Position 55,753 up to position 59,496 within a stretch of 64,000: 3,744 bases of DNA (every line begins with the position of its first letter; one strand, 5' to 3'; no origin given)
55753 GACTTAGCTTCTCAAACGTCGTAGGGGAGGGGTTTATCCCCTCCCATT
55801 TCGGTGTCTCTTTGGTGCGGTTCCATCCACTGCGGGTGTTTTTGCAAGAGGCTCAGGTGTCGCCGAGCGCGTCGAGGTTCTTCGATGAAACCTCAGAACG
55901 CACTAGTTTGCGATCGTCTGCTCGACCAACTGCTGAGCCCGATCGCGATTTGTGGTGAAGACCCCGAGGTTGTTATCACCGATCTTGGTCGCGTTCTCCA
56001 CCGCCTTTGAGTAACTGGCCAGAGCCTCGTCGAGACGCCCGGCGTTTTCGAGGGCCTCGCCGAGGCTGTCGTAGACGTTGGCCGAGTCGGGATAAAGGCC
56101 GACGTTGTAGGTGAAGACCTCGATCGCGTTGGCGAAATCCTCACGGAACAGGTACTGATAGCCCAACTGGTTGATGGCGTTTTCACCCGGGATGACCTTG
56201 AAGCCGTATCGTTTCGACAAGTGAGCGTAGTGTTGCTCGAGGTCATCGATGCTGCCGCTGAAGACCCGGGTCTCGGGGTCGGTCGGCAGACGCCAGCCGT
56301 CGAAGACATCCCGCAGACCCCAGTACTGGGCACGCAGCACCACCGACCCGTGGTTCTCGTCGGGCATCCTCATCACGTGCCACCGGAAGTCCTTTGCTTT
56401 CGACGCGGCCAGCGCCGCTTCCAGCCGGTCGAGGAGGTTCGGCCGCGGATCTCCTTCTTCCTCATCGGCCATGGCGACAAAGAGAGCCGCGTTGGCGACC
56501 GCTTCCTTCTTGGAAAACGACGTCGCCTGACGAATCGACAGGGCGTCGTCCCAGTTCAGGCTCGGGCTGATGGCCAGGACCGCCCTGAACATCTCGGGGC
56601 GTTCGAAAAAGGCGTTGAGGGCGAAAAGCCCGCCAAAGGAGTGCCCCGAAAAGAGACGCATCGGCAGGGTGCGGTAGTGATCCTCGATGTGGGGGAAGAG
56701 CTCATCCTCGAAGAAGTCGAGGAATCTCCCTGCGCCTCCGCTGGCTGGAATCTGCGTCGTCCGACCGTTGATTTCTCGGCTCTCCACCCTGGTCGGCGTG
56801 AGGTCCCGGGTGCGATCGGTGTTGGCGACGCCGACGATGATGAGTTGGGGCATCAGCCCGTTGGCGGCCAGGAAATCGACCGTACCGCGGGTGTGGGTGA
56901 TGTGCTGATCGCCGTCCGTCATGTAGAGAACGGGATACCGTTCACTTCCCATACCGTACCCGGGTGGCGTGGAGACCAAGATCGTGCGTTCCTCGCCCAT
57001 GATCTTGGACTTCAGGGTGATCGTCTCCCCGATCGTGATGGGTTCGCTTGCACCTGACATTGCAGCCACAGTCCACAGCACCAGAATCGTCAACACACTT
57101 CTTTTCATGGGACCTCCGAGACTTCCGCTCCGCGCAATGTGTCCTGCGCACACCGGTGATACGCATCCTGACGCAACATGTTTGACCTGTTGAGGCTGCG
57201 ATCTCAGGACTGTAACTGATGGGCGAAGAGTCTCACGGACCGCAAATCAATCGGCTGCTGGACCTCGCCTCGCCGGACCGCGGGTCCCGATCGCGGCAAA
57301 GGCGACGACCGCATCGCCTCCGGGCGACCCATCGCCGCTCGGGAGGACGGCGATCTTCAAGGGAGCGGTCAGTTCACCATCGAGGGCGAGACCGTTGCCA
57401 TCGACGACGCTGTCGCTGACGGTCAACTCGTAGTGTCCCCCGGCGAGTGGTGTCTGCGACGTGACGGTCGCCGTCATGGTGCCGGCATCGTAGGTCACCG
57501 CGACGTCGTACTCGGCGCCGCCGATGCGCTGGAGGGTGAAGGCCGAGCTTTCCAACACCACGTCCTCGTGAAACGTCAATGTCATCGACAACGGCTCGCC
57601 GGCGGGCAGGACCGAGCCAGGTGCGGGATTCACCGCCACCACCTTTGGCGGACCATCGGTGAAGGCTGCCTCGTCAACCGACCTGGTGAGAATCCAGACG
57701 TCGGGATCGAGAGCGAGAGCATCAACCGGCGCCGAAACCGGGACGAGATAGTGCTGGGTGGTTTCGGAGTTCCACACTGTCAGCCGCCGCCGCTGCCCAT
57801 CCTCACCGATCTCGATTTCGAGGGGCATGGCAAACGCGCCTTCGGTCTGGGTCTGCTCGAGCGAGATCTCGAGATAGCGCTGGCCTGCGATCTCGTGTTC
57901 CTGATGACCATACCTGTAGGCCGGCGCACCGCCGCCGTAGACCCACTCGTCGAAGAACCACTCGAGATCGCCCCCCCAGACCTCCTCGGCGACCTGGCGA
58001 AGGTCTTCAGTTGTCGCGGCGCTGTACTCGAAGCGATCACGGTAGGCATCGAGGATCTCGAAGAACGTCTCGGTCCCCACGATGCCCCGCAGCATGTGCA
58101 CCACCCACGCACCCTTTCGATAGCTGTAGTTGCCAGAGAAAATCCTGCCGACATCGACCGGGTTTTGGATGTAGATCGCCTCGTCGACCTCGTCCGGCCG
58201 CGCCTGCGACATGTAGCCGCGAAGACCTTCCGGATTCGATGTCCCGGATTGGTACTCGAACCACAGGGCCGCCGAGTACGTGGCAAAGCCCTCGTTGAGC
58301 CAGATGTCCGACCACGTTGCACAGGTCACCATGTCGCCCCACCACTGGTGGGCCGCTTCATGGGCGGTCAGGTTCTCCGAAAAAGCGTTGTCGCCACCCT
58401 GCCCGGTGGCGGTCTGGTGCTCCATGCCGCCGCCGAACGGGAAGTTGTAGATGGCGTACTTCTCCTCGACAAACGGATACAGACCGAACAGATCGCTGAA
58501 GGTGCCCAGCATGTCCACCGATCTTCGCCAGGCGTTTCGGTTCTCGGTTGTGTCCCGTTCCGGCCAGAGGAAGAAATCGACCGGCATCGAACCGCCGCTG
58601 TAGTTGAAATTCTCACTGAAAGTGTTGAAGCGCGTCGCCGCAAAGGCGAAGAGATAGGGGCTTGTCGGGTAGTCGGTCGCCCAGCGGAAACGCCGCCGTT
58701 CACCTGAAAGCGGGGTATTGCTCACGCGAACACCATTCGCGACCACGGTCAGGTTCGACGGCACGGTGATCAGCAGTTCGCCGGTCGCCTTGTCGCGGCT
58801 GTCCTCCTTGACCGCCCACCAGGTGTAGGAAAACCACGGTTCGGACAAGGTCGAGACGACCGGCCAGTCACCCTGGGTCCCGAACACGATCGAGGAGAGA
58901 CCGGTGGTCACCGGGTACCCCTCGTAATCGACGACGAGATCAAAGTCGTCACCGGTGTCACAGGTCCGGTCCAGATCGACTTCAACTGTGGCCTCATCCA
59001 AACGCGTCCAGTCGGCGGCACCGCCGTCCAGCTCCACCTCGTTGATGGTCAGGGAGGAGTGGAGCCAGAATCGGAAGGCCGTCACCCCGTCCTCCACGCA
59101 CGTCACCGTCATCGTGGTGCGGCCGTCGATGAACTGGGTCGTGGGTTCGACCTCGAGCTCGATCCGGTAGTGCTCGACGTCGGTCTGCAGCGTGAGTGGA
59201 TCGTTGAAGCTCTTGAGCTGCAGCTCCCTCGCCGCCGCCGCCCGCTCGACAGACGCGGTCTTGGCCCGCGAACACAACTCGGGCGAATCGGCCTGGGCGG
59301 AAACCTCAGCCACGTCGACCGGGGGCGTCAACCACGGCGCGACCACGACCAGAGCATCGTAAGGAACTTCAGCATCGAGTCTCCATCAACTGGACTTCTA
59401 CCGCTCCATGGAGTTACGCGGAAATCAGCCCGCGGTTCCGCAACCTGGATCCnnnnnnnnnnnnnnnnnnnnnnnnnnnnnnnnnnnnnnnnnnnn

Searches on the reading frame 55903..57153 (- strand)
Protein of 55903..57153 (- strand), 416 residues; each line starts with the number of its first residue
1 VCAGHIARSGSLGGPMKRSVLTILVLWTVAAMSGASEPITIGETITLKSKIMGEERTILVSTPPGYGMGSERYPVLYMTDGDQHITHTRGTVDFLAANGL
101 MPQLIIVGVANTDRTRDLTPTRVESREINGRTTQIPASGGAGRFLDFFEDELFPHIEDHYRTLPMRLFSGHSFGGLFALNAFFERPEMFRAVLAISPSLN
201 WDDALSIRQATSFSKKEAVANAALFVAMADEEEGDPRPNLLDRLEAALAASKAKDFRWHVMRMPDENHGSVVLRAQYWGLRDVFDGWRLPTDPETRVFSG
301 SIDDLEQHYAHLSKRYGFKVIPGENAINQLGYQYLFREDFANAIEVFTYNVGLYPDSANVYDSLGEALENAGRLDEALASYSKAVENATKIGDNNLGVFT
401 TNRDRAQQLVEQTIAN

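Call 53: search_protein_families(library=pfam, proteins=[window:55903-57153:-], max_evalue=0.00001)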
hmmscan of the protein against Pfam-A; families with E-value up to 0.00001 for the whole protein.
window:55903-57153:- (416 aa): 2 families
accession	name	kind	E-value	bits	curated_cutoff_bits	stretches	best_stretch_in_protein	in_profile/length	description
PF00756.26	Esterase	-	3.3e-25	89.8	22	1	49-221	1-173/251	Putative esterase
PF13424.12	TPR_12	-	1.2e-06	29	30.1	0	357-407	2-53/77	Tetratricopeptide repeat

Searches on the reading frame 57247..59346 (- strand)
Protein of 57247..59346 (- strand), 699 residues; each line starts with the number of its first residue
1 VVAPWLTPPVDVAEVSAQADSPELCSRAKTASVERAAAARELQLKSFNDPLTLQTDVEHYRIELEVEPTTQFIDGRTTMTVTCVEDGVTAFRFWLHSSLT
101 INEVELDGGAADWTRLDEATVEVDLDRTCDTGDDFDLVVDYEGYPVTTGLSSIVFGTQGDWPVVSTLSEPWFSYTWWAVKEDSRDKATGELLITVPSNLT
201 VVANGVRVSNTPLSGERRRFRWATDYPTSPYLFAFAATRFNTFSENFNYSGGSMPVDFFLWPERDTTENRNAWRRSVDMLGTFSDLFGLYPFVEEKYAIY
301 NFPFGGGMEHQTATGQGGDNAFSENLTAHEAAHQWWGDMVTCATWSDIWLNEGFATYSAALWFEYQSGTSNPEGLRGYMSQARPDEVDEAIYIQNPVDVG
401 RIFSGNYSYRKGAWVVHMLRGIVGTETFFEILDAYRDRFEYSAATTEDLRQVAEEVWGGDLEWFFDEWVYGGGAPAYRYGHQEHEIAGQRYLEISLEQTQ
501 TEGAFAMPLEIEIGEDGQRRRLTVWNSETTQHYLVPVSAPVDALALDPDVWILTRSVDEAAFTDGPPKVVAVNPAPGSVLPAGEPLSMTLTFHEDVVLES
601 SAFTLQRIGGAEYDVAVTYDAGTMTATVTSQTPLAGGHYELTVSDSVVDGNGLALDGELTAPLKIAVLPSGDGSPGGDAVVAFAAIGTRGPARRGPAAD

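Call 53: search_protein_families(library=pfam, proteins=[window:57247-59346:-], max_evalue=0.00001)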
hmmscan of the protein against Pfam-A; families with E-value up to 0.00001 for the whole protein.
window:57247-59346:- (699 aa): 3 families
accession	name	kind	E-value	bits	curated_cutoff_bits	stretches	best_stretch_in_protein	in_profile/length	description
PF01433.26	Peptidase_M1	-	1e-30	107.4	27.7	1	323-468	67-218/218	Peptidase family M1 domain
PF13205.12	Big_5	-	1.6e-06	29.2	23.6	1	565-657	3-97/105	Bacterial Ig-like domain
PF17900.6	Peptidase_M1_N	-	3e-06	27.9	25.8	1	58-232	3-186/186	Peptidase M1 N-terminal domain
